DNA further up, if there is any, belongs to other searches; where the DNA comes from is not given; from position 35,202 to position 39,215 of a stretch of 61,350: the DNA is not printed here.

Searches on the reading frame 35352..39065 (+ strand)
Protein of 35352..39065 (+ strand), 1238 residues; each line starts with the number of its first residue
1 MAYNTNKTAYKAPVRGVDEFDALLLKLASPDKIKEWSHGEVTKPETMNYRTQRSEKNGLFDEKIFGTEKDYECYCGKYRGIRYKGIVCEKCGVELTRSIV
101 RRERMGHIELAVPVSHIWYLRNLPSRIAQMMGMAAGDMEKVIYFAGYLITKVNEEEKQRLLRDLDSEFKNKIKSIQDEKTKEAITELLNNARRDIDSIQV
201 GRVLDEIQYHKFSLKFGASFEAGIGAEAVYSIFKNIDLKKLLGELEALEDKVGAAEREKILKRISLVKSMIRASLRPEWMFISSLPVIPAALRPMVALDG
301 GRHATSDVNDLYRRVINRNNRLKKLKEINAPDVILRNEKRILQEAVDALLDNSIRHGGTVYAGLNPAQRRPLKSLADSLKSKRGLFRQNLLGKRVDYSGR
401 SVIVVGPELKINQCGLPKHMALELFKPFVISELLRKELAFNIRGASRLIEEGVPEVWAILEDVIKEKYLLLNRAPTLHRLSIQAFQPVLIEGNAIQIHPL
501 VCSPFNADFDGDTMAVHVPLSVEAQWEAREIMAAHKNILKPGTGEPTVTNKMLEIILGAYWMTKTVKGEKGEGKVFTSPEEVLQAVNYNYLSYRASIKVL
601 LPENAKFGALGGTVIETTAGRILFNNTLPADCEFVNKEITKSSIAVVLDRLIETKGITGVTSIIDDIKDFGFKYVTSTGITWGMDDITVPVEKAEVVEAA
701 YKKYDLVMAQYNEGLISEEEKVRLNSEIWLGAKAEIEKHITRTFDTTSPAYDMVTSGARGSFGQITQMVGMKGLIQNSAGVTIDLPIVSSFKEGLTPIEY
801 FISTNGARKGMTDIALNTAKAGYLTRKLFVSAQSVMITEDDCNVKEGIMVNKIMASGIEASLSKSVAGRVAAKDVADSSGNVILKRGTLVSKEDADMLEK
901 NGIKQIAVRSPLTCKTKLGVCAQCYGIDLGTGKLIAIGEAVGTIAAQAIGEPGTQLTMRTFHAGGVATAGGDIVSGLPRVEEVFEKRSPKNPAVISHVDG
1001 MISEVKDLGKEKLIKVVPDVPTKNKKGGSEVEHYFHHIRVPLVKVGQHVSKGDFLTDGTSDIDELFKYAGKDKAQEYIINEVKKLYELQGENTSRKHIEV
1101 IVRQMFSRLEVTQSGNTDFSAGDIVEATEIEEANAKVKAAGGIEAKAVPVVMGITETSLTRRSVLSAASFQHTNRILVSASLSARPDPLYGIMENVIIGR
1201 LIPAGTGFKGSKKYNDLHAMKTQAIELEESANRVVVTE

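Call 74: search_protein_families(library=pfam, proteins=[window:35352-39065:+])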
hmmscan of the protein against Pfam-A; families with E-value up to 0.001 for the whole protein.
window:35352-39065:+ (1238 aa): 5 families
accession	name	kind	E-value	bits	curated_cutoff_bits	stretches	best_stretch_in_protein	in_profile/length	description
PF04997.17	RNA_pol_Rpb1_1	-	1.5e-72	245.1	39.7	1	19-390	3-312/312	RNA polymerase Rpb1, domain 1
PF04998.22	RNA_pol_Rpb1_5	-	6.1e-53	180.4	28.5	1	794-1153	1-258/267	RNA polymerase Rpb1, domain 5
PF00623.25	RNA_pol_Rpb1_2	-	1.1e-39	136.7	25.3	2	449-533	81-165/166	RNA polymerase Rpb1, domain 2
PF04983.23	RNA_pol_Rpb1_3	-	9.3e-15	55.3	28.9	1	537-687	1-162/162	RNA polymerase Rpb1, domain 3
PF05000.22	RNA_pol_Rpb1_4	-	4.2e-08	33.5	24.8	1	733-778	34-78/107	RNA polymerase Rpb1, domain 4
